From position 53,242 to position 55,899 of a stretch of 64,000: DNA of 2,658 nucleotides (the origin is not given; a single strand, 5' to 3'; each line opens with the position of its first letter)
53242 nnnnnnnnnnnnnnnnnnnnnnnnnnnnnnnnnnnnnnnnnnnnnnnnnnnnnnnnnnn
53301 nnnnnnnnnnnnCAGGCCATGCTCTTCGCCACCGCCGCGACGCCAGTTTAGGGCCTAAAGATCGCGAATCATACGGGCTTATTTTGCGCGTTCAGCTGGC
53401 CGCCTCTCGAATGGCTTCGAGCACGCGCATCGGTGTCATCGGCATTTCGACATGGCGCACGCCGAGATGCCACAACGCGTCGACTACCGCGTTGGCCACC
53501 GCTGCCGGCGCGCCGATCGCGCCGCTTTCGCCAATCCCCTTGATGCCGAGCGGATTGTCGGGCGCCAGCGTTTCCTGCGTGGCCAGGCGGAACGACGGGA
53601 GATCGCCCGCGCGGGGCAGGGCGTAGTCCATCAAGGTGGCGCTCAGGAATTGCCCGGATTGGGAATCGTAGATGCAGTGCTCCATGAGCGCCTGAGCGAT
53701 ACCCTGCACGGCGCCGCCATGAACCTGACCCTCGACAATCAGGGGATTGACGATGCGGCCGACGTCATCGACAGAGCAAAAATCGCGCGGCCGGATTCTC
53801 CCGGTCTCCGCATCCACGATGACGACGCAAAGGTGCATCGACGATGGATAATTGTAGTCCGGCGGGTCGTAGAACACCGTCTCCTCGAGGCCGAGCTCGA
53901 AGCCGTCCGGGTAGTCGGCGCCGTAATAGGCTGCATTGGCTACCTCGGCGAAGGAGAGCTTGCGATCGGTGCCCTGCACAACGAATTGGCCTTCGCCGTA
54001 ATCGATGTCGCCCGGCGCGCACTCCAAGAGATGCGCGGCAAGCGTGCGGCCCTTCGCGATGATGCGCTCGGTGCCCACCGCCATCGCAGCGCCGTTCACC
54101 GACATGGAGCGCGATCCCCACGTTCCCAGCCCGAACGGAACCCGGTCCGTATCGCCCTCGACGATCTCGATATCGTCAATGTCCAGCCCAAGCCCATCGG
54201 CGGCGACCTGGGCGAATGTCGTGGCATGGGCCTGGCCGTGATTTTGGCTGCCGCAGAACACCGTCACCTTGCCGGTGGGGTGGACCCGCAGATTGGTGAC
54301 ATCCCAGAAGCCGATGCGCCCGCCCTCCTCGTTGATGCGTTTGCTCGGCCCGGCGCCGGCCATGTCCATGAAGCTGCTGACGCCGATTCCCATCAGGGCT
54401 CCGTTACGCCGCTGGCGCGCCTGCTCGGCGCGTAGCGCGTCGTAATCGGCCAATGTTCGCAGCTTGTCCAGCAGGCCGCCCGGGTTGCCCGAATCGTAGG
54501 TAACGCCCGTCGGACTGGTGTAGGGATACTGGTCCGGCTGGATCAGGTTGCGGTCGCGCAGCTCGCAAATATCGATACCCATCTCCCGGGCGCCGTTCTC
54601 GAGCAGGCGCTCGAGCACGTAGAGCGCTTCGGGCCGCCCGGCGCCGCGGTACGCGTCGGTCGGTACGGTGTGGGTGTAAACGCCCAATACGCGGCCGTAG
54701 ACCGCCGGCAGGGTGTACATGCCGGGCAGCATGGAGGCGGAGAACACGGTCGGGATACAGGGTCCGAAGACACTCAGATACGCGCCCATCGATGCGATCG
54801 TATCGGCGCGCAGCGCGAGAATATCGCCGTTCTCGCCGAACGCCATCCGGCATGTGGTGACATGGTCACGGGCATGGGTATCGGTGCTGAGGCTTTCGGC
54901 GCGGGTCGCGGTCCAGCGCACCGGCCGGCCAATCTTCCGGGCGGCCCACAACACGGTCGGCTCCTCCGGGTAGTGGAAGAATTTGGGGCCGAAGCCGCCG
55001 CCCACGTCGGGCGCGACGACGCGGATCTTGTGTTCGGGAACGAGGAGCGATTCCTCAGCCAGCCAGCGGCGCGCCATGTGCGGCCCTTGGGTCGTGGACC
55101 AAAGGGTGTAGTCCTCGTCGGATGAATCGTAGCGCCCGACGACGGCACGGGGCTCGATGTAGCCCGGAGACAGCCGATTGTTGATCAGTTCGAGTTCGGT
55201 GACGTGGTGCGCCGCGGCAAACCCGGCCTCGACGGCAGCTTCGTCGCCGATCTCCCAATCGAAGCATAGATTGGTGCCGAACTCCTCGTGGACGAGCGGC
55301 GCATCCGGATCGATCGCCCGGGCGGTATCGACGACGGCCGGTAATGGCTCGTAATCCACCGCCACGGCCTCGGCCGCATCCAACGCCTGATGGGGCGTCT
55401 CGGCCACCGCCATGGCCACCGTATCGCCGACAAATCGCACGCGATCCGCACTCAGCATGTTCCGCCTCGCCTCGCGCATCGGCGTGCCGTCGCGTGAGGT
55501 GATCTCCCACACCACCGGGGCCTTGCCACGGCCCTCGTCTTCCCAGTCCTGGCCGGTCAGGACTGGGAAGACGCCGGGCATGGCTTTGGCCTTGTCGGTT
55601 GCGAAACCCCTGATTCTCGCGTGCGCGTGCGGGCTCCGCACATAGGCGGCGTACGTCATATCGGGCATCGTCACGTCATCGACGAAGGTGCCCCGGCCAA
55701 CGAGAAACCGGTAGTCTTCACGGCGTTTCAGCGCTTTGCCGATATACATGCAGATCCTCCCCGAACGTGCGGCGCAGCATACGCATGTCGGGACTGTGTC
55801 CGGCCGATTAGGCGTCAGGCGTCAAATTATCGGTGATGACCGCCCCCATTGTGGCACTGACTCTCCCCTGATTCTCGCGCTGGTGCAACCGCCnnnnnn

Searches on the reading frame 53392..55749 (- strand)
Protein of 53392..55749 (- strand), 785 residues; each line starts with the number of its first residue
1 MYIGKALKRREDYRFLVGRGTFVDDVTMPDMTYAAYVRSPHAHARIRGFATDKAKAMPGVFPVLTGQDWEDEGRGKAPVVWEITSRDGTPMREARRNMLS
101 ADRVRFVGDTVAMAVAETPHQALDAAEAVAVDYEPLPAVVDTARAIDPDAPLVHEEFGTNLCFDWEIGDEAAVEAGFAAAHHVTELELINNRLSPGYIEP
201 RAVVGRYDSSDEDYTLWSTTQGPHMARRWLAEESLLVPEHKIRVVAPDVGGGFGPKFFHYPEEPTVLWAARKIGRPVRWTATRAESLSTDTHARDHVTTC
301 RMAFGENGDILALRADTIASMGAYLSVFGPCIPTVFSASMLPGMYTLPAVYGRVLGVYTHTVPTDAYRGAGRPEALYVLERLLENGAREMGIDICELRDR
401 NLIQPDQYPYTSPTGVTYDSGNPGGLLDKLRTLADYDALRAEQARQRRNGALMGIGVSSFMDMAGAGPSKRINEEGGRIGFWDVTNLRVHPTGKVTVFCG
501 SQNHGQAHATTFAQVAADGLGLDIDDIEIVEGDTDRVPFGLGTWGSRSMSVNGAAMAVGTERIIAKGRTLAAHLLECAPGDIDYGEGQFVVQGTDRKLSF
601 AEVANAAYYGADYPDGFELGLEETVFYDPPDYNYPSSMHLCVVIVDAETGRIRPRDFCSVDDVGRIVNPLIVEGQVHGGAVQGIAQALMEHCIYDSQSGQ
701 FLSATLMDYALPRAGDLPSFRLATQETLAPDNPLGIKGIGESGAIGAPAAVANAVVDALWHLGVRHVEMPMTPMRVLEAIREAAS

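Call 41: search_protein_families(library=pfam, proteins=[window:53392-55749:-], max_evalue=0.00001)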
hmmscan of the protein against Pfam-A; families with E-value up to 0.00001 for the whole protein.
window:53392-55749:- (785 aa): 3 families
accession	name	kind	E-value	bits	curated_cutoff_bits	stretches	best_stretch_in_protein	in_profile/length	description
PF20256.3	MoCoBD_2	-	2.8e-82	276.8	27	1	429-718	1-283/283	Molybdopterin cofactor-binding domain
PF02738.23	MoCoBD_1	-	3e-74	249.6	27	1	153-402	1-244/244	Molybdopterin cofactor-binding domain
PF01315.27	Ald_Xan_dh_C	-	3.3e-25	89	31.3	1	18-137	2-110/110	Aldehyde oxidase and xanthine dehydrogenase, a/b hammerhead domain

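Call 66: search_protein_families(library=ncbifam, proteins=[window:53392-55749:-], max_evalue=1e-10)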
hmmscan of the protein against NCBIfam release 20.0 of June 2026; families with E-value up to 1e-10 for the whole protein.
window:53392-55749:- (785 aa): 13 families
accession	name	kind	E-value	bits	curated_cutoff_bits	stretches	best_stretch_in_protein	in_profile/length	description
TIGR02416.1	CO_dehy_Mo_lg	equivalog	1.3e-204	681.6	991.15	1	11-778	1-769/770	aerobic carbon-monoxide dehydrogenase large subunit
NF041018.1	glyceraldDH_alpha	equivalog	7.2e-192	639.6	790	1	1-776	1-740/741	glyceraldehyde dehydrogenase subunit alpha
NF040766.1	CODH_aero_grp5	exception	1.1e-162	543.1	950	1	2-776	4-781/785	aerobic carbon-monoxide dehydrogenase large subunit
NF043082.1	XdhA_XDHase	equivalog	1.7e-114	383.6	780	1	3-783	1-755/758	xanthine dehydrogenase subunit XdhA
NF007426.0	PRK09970.1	equivalog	1.6e-108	363.8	916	1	2-783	5-758/761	xanthine dehydrogenase molybdenum-binding subunit XdhA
TIGR03194.1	4hydrxCoA_A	equivalog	7.1e-108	362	994.55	1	17-779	11-745/746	4-hydroxybenzoyl-CoA reductase subunit alpha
TIGR03196.1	pucD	equivalog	7.4e-75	252.8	783.65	1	1-759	1-740/763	xanthine dehydrogenase subunit D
NF045668.1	pterin_aldehy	equivalog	1.1e-73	248.8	1100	1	25-780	197-904/905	molybdopterin-dependent aldehyde oxidoreductase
TIGR03313.1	Se_sel_red_Mo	hypoth_equivalog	4.6e-64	216.5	1101.9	3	487-780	665-949/951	molybdopterin-dependent oxidoreductase Mo/Fe-S-binding subunit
TIGR03311.1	Se_dep_XDH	equivalog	3.8e-61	207.2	830.45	1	3-588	162-696/848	selenium-dependent xanthine dehydrogenase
TIGR02965.1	xanthine_xdhB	equivalog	1.4e-60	205.3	849.5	1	14-782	12-756/758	xanthine dehydrogenase molybdopterin binding subunit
NF041671.1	peri_hyde_PaoC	equivalog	1.5e-57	195.5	1180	1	3-782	18-733/735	aldehyde oxidoreductase molybdenum-binding subunit PaoC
TIGR02969.1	mam_aldehyde_ox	subfamily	1.1e-23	82.8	1912.3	1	10-410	583-956/1330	aldehyde oxidase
